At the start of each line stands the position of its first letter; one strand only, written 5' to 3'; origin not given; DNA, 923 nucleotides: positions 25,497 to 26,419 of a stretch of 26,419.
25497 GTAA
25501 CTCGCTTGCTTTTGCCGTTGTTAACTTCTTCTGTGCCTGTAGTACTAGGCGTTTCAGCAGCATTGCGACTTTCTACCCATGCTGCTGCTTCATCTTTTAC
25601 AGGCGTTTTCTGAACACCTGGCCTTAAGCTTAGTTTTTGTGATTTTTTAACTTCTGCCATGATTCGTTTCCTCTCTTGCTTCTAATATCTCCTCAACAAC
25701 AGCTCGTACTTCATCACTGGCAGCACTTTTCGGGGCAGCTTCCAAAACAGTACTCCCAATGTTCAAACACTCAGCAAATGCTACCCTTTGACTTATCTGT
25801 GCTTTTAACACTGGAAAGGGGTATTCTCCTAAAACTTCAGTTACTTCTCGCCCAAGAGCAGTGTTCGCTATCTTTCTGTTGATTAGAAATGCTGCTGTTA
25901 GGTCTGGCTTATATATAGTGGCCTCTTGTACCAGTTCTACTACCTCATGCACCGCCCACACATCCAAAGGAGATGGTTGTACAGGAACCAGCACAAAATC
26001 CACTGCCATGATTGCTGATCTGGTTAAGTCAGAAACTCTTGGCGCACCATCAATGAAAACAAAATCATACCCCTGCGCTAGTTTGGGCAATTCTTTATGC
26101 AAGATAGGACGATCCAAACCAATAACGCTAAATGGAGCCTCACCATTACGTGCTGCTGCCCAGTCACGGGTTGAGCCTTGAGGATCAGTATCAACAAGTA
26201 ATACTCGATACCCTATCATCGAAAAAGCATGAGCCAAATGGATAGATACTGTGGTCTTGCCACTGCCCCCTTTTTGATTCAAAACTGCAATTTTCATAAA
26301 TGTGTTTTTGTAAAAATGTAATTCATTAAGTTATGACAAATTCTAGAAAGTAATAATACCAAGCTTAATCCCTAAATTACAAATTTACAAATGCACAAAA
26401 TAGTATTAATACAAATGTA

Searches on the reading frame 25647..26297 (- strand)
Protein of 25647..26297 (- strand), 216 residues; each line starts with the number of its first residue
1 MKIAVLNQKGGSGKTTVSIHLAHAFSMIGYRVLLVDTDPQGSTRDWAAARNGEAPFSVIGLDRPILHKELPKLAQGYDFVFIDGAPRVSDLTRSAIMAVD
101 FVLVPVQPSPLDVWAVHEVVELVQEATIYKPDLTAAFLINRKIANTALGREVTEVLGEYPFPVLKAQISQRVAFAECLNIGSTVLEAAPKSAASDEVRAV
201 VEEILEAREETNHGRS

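Call 79: search_protein_families(library=pfam, proteins=[window:25647-26297:-], max_evalue=0.01)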
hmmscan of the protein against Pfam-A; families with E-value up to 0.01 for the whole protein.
window:25647-26297:- (216 aa): 9 families
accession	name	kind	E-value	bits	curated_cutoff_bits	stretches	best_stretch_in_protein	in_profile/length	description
PF13614.12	AAA_31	-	1e-25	91.1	27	2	2-43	3-44/177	AAA domain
PF01656.29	CbiA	-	2.4e-18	66.7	25.4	1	3-181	1-122/125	CobQ/CobB/MinD/ParA nucleotide binding domain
PF06564.18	CBP_BcsQ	-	1e-11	45.2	21.3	2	65-200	104-229/234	Cellulose biosynthesis protein BcsQ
PF09140.17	MipZ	-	5.1e-11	42.8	20.7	1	3-41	3-41/262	ATPase MipZ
PF07015.17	VirC1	-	4.9e-10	39.6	24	1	4-207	5-214/231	VirC1 protein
PF10609.15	ParA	-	6e-08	32.8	27.1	1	2-42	5-45/246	NUBPL iron-transfer P-loop NTPase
PF02374.21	ArsA_ATPase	-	3.2e-07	30.3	24.3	1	1-50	1-50/305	Anion-transporting ATPase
PF25199.1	nSTAND_NTPase5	-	4.1e-05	23.9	34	1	2-96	42-116/145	Novel STAND NTPase 5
PF00142.24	Fer4_NifH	-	8.5e-05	22.6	25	1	2-42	2-41/271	4Fe-4S iron sulfur cluster binding proteins, NifH/frxC family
